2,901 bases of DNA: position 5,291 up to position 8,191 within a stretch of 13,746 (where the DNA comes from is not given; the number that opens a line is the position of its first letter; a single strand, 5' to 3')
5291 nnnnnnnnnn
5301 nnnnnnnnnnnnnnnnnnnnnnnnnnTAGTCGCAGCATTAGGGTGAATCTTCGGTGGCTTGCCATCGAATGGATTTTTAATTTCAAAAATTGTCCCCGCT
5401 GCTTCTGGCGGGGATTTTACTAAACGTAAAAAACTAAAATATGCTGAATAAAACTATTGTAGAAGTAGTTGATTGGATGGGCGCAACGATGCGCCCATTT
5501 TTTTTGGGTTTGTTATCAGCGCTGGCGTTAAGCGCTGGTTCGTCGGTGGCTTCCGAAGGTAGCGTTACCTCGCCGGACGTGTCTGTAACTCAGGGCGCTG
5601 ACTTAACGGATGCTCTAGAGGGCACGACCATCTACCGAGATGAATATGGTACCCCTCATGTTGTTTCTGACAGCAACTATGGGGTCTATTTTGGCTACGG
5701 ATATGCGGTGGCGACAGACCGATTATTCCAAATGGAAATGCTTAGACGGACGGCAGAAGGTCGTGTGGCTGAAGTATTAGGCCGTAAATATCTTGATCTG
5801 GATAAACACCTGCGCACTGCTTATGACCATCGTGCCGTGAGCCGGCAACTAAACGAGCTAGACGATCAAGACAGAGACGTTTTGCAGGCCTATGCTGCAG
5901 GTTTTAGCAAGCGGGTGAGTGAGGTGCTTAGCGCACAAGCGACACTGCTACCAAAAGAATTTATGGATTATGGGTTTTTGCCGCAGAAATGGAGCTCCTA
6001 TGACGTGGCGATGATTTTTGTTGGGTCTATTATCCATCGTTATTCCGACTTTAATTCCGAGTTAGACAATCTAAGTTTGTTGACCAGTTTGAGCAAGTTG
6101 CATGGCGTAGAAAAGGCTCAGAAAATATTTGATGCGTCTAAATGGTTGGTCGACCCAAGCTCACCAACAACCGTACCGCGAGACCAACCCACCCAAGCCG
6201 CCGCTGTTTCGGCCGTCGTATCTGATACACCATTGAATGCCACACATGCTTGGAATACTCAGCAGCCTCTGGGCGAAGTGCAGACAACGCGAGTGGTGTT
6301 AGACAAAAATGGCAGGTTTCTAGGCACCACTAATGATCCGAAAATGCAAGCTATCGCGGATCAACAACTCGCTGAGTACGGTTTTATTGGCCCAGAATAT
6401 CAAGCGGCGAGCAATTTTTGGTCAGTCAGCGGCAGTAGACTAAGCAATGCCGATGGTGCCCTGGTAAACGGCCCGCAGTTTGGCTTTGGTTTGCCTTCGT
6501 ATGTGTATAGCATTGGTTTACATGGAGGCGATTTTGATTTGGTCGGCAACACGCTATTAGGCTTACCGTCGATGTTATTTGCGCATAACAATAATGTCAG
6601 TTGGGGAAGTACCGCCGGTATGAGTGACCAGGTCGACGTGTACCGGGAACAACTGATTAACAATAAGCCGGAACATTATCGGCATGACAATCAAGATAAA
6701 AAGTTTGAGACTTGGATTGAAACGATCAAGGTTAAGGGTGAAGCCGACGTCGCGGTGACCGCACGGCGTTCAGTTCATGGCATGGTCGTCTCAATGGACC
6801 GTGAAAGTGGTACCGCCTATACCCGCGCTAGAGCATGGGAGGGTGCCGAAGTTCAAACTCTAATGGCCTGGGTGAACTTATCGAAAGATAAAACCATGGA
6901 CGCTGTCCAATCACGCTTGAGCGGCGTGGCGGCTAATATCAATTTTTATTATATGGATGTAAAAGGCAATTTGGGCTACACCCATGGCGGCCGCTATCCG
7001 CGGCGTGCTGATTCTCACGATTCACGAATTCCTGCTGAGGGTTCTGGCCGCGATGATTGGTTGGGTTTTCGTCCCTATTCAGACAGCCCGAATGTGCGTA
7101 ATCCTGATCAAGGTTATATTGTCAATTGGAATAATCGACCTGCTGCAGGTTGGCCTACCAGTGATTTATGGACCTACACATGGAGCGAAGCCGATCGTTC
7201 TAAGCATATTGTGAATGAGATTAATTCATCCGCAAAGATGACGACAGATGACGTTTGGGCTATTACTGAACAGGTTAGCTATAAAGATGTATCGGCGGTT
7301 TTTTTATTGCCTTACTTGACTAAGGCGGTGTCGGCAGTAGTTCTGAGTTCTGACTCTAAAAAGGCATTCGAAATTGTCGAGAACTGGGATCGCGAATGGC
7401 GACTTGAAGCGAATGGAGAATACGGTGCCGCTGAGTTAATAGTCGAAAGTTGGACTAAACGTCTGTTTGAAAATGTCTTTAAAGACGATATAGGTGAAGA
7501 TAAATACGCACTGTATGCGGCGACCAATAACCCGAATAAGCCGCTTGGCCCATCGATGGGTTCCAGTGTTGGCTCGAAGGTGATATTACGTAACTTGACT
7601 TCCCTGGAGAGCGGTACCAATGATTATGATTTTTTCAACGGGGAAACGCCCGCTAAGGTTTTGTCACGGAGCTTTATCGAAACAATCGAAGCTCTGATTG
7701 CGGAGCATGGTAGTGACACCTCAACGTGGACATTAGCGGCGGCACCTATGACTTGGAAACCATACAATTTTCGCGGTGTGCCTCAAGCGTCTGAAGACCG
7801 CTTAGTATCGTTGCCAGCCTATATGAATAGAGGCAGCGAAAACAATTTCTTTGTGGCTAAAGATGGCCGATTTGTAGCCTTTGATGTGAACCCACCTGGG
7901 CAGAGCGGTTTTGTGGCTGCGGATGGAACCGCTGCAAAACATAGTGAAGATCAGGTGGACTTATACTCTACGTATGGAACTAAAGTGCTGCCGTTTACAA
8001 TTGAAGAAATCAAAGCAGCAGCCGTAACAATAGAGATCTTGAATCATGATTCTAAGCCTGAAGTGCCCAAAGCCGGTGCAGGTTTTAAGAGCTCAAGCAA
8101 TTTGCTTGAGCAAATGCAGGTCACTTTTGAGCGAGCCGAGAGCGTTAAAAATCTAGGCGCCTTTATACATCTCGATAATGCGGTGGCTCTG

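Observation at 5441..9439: Exported 1332-aa fusion of a penicillin-G-acylase-type Ntn hydrolase to a complete amidase-signature amidase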

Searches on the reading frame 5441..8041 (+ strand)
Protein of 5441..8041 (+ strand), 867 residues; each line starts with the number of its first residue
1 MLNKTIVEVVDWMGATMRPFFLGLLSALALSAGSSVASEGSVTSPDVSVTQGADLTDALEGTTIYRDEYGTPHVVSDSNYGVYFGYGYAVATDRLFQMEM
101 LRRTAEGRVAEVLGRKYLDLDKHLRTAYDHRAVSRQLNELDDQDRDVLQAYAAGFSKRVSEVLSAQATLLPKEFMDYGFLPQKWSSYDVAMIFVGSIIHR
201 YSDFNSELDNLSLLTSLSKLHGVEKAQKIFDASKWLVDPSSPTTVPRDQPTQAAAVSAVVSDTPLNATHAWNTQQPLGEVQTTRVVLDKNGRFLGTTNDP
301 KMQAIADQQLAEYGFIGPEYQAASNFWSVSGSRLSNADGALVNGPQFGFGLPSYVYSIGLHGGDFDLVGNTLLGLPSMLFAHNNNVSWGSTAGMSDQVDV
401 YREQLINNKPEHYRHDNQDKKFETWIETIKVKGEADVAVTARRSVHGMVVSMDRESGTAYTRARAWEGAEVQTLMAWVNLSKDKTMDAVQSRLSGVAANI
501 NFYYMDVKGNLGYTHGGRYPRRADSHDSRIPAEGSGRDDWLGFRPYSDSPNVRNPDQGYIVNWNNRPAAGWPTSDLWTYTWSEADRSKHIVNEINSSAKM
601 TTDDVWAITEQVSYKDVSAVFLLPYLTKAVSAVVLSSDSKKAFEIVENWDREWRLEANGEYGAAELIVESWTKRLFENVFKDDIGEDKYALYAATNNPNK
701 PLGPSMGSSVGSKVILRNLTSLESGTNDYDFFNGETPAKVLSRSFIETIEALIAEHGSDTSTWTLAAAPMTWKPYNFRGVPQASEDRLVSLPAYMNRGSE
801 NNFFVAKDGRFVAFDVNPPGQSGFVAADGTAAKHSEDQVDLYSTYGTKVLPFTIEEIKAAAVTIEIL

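Call 9: search_solved_structures(query=window:5441-8041:+, show_alignments=1, max_evalue=1e-10)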
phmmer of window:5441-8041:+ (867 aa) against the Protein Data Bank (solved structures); distinct sequences matched with E-value up to 1e-10: 54.
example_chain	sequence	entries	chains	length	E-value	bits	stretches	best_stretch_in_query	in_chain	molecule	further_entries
7reo_A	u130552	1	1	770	5.8e-163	547.4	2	324-858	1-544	Penicillin G Acylase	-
7rep_A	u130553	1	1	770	6.2e-162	544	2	324-858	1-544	Penicillin G acylase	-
1cp9_B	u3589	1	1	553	7.3e-121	408.2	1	324-858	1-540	Penicillin G amidase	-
1e3a_B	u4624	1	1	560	3.9e-112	379.3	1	323-866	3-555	PENICILLIN AMIDASE BETA SUBUNIT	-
1h2g_B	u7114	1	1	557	5.1e-112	378.9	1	324-866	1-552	PENICILLIN G ACYLASE BETA SUBUNIT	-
1ai4_B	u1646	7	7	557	9.5e-112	378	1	324-866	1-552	PENICILLIN AMIDOHYDROLASE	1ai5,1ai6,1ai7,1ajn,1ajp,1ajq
1gk9_B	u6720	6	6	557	1e-111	377.9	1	324-866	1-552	PENICILLIN G ACYLASE BETA SUBUNIT | penicillin Acylase beta subunit | PENICILLIN AMIDOHYDROLASE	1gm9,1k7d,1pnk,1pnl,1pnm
1kec_B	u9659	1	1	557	2.5e-111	376.7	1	324-866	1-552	PENICILLIN ACYLASE BETA SUBUNIT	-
1gkf_B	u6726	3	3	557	1.2e-110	374.4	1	324-866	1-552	PENICILLIN G ACYLASE BETA SUBUNIT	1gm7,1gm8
1fxh_B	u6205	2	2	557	2.8e-110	373.2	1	324-866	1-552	PENICILLIN ACYLASE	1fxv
1jx9_B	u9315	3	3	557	3.4e-110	372.9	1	324-866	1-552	penicillin G acylase beta subunit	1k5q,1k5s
4pem_B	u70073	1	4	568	1.2e-107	364.5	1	323-858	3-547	Penicillin G acylase Beta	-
4pel_B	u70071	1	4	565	1.6e-107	364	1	325-858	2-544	Penicillin G acylase subunit beta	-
3k3w_B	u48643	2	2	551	5e-107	362.4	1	324-861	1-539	Penicillin G acylase | Penicillin G acylase, beta subunit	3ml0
6nvy_B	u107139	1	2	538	3.4e-74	253.8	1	333-865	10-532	Penicillin G acylase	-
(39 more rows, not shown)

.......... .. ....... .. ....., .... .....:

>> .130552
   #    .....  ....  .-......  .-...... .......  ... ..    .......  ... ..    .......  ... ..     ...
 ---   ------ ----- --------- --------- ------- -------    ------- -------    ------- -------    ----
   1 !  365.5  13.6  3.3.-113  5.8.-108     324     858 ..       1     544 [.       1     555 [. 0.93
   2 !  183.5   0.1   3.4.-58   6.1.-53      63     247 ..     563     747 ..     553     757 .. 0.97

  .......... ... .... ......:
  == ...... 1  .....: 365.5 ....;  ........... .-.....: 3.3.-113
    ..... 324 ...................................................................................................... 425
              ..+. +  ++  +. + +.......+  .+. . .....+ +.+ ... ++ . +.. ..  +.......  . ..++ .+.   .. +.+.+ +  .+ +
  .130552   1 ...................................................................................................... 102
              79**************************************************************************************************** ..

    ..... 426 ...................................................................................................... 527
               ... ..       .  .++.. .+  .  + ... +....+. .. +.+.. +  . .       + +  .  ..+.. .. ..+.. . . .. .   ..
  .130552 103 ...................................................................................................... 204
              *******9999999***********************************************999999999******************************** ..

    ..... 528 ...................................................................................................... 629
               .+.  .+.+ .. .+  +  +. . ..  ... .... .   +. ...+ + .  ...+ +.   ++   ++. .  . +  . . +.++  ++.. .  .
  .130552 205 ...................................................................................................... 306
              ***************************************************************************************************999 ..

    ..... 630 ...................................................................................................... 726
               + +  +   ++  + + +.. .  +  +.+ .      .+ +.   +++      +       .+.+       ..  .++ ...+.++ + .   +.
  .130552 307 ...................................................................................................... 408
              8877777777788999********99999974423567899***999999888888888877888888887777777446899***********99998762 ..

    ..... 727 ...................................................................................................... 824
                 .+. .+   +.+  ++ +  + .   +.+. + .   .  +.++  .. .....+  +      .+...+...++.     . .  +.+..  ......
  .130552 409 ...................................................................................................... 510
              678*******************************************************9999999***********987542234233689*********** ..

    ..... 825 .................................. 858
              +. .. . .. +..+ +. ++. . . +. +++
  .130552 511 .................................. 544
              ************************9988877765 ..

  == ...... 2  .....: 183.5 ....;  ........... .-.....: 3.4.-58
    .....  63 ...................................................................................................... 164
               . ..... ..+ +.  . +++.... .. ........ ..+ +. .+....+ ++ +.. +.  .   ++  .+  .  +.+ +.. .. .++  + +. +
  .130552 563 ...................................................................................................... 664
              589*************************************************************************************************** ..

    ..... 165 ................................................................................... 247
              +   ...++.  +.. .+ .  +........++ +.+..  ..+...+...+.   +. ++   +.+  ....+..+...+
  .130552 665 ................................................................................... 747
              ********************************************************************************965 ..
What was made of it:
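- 5627..6190 (+): Acylase alpha chain (about aa 63-250), with alphaR145 at R200 and Ca-site alphaE152 at E207. Matches PGA alpha chains at E 2e-56 to 4e-55 (call 9).
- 6191..6409 (+): Spacer pro-peptide (about aa 251-323), expected to be removed by autoprocessing. It lies between the alpha and beta matches (call 9).
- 6410..8041 (+): Acylase beta chain, beginning at nucleophile Ser324 (SNFW). Oxyanion residues are A392 and N564; R586 is also present; Ca-site residues are D396, V398 and D399. Matches PGA beta chains from residue 1 at E 1e-121 to 1e-107 (call 9).
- On Penicillin G acylase family (Pfam PF01804, MEROPS S45, Ntn hydrolases): About 74 residues lie between them (call 9).
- Checked: Alignment to solved PGAs is gap-free from beta1 to about beta306 (call 9).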
